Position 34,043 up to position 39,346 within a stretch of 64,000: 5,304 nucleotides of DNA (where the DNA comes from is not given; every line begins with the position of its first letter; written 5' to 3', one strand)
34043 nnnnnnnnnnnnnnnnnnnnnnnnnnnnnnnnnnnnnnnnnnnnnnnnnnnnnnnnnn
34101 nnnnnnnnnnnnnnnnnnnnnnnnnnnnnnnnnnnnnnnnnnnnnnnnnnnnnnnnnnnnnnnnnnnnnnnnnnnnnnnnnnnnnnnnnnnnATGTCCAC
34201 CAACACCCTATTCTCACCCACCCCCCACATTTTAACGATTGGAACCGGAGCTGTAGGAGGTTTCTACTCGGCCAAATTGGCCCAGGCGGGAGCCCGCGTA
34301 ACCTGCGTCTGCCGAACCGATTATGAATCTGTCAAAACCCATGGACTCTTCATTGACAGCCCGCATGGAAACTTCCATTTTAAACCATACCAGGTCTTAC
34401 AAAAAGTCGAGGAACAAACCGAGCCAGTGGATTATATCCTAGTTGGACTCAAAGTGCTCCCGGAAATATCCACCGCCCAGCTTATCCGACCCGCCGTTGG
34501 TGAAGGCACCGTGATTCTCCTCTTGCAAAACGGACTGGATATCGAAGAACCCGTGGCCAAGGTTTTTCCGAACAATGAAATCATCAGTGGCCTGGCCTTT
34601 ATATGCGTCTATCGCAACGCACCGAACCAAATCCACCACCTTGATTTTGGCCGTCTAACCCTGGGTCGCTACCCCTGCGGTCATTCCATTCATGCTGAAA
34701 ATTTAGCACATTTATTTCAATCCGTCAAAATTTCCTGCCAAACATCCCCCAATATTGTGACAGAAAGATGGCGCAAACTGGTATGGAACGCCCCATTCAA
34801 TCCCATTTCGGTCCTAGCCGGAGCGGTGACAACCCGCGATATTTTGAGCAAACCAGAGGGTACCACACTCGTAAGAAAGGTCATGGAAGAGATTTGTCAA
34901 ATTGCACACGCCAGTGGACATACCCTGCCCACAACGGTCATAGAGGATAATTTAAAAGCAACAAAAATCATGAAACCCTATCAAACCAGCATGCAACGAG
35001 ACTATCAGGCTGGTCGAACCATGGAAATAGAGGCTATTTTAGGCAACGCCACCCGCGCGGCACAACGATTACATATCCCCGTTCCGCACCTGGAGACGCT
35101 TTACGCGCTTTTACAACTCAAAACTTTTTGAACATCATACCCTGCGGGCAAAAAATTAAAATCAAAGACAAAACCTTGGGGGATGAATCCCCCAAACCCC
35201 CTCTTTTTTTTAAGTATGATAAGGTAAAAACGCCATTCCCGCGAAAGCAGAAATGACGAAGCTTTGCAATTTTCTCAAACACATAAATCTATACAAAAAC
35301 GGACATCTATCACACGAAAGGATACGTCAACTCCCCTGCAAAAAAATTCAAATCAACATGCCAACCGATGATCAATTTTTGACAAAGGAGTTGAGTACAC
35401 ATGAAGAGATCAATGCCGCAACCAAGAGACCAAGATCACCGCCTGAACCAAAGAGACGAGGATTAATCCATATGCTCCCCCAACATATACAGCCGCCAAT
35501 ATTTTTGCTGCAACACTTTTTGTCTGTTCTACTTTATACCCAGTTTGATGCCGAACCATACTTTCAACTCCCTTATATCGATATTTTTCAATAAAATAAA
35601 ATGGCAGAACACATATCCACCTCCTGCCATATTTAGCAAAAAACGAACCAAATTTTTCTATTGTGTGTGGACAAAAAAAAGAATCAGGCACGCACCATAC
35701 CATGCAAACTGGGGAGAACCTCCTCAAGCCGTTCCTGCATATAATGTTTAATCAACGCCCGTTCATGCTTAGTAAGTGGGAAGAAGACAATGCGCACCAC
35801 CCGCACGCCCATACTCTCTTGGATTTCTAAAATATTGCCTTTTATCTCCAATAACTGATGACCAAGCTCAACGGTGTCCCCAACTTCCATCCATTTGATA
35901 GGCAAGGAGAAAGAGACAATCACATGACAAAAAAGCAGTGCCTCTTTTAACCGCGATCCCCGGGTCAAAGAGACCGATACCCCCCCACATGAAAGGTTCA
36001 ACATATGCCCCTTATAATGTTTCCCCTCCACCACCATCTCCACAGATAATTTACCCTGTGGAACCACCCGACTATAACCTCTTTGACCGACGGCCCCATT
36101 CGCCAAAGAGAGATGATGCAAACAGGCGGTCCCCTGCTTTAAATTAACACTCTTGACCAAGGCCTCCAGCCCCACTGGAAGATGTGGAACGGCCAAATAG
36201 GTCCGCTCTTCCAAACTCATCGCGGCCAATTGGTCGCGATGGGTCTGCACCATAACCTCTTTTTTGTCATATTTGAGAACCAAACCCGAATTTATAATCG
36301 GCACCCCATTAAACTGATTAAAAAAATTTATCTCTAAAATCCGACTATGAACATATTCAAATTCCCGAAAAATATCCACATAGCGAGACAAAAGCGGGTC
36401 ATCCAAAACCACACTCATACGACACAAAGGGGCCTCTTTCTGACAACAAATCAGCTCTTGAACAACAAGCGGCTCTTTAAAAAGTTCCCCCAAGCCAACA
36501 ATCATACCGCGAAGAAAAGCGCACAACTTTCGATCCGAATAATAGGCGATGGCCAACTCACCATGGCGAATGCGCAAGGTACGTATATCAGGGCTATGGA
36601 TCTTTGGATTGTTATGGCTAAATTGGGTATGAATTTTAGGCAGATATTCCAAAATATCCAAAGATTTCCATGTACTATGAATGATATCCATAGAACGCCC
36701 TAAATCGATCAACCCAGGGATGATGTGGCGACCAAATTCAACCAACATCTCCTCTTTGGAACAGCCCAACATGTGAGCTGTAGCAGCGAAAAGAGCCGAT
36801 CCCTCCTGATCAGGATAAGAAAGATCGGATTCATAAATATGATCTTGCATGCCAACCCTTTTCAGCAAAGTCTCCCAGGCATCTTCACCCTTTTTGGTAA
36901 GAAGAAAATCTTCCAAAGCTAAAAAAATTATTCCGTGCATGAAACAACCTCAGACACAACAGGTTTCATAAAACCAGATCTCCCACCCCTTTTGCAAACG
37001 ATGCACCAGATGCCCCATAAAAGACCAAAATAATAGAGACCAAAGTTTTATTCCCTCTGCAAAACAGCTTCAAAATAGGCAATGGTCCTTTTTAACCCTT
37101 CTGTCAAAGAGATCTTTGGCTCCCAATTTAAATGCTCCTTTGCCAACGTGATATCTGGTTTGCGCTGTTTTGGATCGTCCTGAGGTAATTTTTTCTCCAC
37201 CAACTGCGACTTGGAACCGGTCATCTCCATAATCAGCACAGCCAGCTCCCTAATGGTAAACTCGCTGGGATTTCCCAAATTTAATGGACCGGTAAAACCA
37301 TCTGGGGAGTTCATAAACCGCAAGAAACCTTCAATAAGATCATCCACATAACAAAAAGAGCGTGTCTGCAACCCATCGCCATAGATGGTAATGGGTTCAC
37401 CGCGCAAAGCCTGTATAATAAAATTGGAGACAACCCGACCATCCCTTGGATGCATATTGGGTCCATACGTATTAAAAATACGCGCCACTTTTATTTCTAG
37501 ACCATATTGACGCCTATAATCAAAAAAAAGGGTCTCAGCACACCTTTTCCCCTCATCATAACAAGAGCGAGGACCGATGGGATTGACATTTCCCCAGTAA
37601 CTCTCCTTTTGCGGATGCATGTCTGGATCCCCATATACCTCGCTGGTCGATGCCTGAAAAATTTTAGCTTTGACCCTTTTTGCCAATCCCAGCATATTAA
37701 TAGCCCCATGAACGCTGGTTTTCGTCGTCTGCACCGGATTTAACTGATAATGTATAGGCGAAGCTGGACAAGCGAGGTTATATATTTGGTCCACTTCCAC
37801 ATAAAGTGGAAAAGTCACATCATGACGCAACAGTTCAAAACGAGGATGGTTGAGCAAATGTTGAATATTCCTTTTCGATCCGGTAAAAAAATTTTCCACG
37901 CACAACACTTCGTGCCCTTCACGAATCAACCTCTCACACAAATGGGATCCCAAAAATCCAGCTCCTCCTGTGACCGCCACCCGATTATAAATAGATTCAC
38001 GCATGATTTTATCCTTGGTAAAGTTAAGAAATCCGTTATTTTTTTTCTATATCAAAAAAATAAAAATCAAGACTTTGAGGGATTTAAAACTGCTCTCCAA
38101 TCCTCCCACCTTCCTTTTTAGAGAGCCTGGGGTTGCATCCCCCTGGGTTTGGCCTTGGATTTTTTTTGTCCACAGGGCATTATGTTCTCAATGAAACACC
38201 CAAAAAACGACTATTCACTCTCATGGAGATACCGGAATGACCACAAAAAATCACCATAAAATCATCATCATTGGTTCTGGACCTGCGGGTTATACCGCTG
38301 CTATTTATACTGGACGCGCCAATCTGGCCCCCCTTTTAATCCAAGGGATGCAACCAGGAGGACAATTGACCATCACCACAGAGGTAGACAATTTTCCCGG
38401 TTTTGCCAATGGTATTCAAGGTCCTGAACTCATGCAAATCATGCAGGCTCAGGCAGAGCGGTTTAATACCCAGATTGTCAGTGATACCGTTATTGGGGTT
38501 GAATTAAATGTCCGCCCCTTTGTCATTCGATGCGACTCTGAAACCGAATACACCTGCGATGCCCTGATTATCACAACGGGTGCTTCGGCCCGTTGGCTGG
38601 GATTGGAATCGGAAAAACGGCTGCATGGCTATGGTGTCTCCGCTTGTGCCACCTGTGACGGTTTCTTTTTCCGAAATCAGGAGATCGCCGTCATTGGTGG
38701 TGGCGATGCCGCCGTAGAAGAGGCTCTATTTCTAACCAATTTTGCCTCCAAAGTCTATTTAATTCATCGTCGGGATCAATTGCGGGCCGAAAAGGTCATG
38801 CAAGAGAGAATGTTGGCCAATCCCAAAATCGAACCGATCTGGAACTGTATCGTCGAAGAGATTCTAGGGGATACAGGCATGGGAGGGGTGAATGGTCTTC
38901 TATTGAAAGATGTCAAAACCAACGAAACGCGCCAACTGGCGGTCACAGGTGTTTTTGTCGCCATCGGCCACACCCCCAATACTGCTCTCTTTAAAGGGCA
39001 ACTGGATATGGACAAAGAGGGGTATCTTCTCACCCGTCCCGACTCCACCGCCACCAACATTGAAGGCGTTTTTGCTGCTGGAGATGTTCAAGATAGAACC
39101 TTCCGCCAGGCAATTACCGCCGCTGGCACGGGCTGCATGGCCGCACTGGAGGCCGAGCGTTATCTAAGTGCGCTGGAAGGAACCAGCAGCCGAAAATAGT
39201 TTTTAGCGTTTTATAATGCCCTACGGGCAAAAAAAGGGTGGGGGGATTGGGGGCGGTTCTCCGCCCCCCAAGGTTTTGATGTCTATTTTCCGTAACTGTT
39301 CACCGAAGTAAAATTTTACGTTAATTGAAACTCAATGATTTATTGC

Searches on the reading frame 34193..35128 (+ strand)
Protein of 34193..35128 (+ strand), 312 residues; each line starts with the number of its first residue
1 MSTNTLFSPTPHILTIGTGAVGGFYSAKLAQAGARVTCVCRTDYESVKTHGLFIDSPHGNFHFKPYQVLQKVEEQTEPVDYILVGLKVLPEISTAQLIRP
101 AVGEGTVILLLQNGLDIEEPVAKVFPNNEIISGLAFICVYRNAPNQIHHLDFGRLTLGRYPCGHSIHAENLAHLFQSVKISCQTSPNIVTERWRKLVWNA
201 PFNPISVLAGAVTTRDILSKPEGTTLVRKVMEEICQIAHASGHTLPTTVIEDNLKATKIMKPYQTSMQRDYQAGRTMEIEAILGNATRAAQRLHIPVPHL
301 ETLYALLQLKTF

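Call 19: search_protein_families(library=pfam, proteins=[window:34193-35128:+], max_evalue=0.001)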
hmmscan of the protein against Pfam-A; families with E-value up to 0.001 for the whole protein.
window:34193-35128:+ (312 aa): 2 families
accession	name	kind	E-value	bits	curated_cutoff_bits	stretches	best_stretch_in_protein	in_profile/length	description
PF02558.23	ApbA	-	1.5e-38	132.2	22.2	1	13-160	1-148/150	Ketopantoate reductase PanE/ApbA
PF08546.17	ApbA_C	-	2.3e-35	122.1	22.7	1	187-310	1-124/125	Ketopantoate reductase PanE/ApbA C terminal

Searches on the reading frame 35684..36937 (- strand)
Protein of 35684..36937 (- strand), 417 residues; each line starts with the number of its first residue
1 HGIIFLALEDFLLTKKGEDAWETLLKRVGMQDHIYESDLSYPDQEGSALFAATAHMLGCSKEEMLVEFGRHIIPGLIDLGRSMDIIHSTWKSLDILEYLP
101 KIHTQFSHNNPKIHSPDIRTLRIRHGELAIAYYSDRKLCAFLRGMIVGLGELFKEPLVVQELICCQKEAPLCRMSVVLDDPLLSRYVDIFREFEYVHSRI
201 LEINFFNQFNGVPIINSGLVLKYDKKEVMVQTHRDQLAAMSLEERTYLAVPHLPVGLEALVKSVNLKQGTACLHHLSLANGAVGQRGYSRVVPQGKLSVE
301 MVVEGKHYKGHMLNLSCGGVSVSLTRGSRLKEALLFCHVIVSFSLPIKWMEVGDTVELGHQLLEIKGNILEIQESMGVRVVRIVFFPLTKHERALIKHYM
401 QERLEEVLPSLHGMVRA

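Call 19: search_protein_families(library=pfam, proteins=[window:35684-36937:-], max_evalue=0.001)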
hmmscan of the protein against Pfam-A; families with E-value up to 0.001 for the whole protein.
window:35684-36937:- (417 aa): 3 families
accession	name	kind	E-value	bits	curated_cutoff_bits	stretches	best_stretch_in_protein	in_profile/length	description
PF07700.20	HNOB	-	7.6e-29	101.2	25.5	1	1-160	1-162/163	Haem-NO-binding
PF07238.19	PilZ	-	5.5e-05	23.9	22.5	1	296-401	11-101/102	PilZ domain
PF02830.23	V4R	-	0.00046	20.7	31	1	128-176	10-60/62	V4R domain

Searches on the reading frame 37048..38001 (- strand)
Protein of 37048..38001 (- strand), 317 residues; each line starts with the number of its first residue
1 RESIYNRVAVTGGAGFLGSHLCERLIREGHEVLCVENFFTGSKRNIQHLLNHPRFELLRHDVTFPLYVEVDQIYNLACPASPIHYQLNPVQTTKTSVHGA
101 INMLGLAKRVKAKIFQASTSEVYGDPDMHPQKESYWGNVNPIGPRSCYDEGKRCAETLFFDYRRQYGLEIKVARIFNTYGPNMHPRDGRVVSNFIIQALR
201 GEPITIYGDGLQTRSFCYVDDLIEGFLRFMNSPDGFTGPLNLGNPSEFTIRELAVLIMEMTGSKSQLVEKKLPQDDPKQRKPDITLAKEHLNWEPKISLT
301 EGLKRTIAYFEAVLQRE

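Call 19: search_protein_families(library=pfam, proteins=[window:37048-38001:-], max_evalue=0.001)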
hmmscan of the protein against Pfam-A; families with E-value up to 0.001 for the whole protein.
window:37048-38001:- (317 aa): 6 families
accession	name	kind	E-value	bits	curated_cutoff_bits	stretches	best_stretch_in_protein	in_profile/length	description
PF16363.11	GDP_Man_Dehyd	-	7e-51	174.1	27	1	10-306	2-332/332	GDP-mannose 4,6 dehydratase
PF01370.27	Epimerase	-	1.7e-50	172.1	20.9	1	8-236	1-231/240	NAD dependent epimerase/dehydratase family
PF07993.18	NAD_binding_4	-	1.4e-09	37.9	20.1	1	67-194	86-220/258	Male sterility protein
PF01073.25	3Beta_HSD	-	3.4e-06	26.8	22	1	9-159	1-157/280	3-beta hydroxysteroid dehydrogenase/isomerase family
PF04321.23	RmlD_sub_bind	-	4.7e-06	26.3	27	1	7-269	2-239/287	RmlD substrate binding domain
PF02719.21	Polysacc_synt_2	-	5.1e-05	23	20.2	0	8-109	1-117/293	Polysaccharide biosynthesis protein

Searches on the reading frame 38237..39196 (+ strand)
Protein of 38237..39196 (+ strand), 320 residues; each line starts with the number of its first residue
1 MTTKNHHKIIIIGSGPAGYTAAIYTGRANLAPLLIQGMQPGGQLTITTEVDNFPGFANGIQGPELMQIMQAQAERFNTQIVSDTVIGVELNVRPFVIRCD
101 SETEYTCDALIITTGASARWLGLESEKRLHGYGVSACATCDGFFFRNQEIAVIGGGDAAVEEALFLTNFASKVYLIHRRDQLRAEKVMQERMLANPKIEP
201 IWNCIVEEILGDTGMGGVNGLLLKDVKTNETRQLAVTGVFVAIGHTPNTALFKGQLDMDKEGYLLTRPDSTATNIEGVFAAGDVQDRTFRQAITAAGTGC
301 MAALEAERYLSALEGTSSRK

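Call 19: search_protein_families(library=pfam, proteins=[window:38237-39196:+], max_evalue=0.001)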
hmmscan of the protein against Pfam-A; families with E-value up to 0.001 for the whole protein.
window:38237-39196:+ (320 aa): 7 families
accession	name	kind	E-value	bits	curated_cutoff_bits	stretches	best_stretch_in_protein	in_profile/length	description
PF07992.20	Pyr_redox_2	-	1.6e-49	169.4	26.1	1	8-299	2-291/291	Pyridine nucleotide-disulphide oxidoreductase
PF13738.12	Pyr_redox_3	-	1.6e-19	70.7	30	1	59-282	77-305/305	Pyridine nucleotide-disulphide oxidoreductase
PF00070.33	Pyr_redox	-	1.2e-15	58.3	22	1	150-214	2-71/82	Pyridine nucleotide-disulphide oxidoreductase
PF01134.28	GIDA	-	1.5e-07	31.3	22.1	0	8-41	1-29/391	Glucose inhibited division protein A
PF03486.20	HI0933_like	-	7.9e-07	29.2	50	0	8-42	2-37/244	HI0933-like protein Rossmann domain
PF12831.13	FAD_oxidored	-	0.00045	20.1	27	0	9-47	2-41/416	FAD dependent oxidoreductase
PF00890.30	FAD_binding_2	-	0.00058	19.6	20.4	0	9-44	2-38/414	FAD binding domain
